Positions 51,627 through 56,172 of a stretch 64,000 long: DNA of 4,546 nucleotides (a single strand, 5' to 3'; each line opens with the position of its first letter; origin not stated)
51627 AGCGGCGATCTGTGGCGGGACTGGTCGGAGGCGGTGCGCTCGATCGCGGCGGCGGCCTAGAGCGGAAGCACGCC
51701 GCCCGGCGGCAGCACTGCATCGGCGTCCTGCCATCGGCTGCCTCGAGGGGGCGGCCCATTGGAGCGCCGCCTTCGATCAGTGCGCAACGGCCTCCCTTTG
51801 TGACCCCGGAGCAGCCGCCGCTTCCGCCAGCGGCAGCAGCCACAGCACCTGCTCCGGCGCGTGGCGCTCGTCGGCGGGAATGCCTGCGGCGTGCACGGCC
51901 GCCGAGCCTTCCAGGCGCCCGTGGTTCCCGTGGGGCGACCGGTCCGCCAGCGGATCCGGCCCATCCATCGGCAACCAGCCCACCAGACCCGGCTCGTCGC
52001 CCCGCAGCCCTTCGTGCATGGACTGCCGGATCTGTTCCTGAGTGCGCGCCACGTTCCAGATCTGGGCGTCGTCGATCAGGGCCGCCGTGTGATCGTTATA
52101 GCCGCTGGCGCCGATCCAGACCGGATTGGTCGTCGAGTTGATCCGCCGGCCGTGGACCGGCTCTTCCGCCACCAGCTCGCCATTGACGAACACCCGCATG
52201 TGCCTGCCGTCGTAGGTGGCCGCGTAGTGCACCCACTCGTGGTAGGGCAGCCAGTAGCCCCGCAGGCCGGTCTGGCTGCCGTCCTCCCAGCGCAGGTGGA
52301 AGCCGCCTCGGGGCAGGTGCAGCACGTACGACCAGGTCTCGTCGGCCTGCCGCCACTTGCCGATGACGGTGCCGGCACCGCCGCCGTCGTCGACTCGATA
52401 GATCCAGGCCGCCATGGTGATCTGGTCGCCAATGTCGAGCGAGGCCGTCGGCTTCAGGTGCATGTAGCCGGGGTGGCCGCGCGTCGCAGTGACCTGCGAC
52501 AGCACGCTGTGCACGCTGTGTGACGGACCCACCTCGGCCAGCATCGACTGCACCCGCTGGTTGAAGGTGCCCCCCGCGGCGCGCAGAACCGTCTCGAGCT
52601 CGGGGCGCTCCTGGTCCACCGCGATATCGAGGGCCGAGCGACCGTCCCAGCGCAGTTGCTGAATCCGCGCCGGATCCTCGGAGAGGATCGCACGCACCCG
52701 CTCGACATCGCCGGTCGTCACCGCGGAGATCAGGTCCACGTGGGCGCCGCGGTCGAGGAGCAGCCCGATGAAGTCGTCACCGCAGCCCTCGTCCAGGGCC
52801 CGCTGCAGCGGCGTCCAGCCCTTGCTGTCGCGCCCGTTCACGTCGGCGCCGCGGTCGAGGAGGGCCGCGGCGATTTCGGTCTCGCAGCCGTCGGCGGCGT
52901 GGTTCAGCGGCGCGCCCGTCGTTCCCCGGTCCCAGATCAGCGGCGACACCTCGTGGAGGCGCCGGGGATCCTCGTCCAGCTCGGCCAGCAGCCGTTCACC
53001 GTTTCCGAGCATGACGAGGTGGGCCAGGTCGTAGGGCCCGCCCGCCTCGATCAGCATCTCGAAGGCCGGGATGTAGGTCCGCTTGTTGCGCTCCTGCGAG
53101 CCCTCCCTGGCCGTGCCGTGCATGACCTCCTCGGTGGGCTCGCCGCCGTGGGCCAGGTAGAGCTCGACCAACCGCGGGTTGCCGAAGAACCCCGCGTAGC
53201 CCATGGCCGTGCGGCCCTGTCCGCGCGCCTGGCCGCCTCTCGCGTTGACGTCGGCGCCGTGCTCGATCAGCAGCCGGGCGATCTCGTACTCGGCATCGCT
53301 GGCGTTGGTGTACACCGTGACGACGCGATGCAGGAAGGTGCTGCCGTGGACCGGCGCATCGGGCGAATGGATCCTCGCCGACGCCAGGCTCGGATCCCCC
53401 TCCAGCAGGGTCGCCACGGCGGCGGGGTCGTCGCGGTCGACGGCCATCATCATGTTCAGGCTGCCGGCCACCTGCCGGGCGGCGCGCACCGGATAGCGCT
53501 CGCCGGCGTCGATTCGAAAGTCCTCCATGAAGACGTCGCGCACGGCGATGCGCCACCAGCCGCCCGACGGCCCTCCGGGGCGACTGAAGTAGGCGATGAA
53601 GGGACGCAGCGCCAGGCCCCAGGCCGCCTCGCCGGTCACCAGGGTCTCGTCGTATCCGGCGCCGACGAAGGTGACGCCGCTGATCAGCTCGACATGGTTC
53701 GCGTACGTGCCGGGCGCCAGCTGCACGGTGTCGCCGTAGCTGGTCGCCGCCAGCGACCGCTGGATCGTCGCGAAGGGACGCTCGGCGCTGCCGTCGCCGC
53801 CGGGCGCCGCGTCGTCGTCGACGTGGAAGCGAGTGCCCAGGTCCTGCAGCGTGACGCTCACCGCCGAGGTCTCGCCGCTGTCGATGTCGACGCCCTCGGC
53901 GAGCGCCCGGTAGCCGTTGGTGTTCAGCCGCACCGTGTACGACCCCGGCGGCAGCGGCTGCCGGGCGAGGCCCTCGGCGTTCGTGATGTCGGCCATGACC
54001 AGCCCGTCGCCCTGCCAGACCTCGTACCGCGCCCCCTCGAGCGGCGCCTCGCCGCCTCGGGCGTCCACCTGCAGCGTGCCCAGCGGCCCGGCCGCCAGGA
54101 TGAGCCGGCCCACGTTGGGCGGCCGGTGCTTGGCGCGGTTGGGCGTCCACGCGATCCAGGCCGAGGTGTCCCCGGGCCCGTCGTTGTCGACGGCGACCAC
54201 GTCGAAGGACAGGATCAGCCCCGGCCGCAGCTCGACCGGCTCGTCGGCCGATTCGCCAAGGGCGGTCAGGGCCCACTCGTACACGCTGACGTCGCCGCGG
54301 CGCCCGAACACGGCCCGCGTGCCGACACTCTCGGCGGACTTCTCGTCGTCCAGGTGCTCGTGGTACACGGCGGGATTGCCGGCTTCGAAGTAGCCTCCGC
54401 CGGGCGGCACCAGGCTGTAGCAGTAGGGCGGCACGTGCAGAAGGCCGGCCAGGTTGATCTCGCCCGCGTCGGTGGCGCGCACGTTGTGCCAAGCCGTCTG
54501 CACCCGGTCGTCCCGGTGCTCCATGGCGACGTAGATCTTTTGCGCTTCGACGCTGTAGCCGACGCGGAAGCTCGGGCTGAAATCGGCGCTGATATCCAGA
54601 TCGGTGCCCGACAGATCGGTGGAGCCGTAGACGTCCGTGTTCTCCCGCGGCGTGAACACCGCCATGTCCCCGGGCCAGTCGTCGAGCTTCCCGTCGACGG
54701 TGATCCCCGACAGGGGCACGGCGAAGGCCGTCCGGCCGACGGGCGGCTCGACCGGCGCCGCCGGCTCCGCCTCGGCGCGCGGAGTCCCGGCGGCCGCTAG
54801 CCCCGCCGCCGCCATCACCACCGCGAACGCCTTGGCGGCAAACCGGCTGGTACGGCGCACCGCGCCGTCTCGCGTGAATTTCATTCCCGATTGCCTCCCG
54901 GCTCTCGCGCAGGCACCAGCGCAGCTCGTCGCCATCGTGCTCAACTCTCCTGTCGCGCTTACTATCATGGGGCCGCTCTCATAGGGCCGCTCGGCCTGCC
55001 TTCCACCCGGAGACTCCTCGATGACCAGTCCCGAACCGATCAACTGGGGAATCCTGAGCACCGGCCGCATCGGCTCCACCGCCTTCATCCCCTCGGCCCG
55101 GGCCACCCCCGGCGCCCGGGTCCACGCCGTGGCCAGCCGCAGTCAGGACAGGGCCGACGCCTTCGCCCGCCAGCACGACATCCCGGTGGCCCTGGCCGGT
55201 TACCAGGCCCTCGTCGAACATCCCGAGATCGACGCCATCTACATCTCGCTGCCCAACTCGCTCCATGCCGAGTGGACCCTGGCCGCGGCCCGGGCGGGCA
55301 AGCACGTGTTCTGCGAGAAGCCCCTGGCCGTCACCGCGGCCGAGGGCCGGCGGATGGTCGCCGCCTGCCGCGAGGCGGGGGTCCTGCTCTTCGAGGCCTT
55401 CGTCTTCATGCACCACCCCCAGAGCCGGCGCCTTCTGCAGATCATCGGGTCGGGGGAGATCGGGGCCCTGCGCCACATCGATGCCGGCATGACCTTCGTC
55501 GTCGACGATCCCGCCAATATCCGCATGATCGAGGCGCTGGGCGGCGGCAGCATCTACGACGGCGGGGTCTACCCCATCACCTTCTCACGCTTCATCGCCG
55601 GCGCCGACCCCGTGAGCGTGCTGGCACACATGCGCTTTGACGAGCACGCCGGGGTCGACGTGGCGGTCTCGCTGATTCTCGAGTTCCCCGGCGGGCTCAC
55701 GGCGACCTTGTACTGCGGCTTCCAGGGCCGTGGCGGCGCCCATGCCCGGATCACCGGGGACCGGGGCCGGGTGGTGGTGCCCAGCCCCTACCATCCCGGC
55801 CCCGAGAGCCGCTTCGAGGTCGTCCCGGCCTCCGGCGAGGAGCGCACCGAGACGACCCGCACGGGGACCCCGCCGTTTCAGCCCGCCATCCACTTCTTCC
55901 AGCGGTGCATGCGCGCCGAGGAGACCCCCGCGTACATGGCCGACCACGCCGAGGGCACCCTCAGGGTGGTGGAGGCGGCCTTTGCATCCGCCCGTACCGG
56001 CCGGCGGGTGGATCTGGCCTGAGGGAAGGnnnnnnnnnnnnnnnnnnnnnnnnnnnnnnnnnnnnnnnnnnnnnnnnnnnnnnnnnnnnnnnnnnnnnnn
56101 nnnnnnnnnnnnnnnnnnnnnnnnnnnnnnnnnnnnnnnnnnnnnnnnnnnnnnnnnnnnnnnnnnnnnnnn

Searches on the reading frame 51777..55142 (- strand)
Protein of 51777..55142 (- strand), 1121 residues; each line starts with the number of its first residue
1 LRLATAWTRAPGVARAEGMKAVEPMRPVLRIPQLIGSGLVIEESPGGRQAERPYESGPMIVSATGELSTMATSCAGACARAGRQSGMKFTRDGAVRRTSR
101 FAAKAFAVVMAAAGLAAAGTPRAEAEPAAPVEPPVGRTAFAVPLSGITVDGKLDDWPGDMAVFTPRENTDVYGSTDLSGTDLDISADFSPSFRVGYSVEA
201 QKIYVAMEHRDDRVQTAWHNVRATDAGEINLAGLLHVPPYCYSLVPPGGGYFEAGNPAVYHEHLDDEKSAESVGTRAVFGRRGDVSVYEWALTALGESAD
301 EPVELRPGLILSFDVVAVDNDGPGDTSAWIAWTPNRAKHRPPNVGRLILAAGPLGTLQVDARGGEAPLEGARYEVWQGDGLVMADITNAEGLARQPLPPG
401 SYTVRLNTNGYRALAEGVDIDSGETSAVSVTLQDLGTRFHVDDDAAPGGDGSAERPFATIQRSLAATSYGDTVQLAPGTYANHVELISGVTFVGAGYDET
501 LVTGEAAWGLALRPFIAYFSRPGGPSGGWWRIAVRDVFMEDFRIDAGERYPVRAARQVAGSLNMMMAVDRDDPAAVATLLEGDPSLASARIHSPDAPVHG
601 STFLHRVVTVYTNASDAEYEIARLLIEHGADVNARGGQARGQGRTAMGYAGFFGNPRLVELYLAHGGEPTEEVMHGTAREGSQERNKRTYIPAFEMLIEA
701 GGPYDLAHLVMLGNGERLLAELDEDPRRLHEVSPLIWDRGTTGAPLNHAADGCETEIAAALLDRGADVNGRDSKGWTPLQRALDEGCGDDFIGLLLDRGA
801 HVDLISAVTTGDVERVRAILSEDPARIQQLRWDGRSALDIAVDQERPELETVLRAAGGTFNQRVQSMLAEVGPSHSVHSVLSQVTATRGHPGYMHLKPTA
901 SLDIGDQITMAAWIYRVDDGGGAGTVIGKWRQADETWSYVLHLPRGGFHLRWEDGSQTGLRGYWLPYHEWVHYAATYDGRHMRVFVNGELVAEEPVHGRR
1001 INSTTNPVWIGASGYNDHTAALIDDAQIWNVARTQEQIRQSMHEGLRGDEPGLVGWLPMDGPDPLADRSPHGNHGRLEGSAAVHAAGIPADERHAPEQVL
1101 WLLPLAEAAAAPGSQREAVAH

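Call 43: search_protein_families(library=pfam, proteins=[window:51777-55142:-], max_evalue=0.00001)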
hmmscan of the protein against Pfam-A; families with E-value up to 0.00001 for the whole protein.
window:51777-55142:- (1121 aa): 8 families
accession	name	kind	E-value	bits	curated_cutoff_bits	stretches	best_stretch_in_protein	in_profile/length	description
PF13385.13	Laminin_G_3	-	1.5e-24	87.3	27.6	1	892-1038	5-150/151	Concanavalin A-like lectin/glucanases superfamily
PF12796.13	Ank_2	-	1.3e-15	58.2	27.3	1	744-803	31-87/90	Ankyrin repeats (3 copies)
PF00023.36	Ank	-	4.7e-12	45.9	21.1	0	600-635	2-31/33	Ankyrin repeat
PF13637.12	Ank_4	-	9.4e-12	45.3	22.7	0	615-660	6-47/50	Ankyrin repeats (many copies)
PF13606.12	Ank_3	-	5.9e-10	38.8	22.3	0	745-769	5-29/30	Ankyrin repeat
PF08308.17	PEGA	-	5.5e-07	29.8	20.8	0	397-433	32-68/71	PEGA domain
PF13620.12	CarboxypepD_reg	-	2.6e-06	28.1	32.3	1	366-433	12-82/82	Carboxypeptidase regulatory-like domain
PF13857.12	Ank_5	-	9.8e-06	26.3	27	0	744-782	18-56/56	Ankyrin repeats (many copies)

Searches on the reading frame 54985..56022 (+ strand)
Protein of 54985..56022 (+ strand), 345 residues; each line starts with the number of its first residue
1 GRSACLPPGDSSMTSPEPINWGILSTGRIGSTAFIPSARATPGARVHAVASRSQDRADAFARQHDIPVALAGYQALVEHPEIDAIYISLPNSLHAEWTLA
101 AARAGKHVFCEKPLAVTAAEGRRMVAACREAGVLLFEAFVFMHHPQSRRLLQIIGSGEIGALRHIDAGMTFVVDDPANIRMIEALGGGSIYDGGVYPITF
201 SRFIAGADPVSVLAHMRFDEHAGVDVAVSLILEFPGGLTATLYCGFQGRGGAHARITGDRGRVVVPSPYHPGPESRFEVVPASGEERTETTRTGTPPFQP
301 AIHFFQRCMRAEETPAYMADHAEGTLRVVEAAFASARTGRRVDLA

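Call 43: search_protein_families(library=pfam, proteins=[window:54985-56022:+], max_evalue=0.00001)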
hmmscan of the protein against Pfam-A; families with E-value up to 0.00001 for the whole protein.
window:54985-56022:+ (345 aa): 3 families
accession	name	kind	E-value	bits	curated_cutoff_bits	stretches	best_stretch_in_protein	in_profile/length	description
PF01408.29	GFO_IDH_MocA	-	3.8e-27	95.8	24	1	19-138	1-119/120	Oxidoreductase family, NAD-binding Rossmann fold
PF22725.1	GFO_IDH_MocA_C3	-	5.9e-22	78.4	27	1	148-263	2-123/124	GFO/IDH/MocA C-terminal domain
PF02894.22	GFO_IDH_MocA_C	-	8.8e-09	35.9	22.9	1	154-344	4-218/218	Oxidoreductase family, C-terminal alpha/beta domain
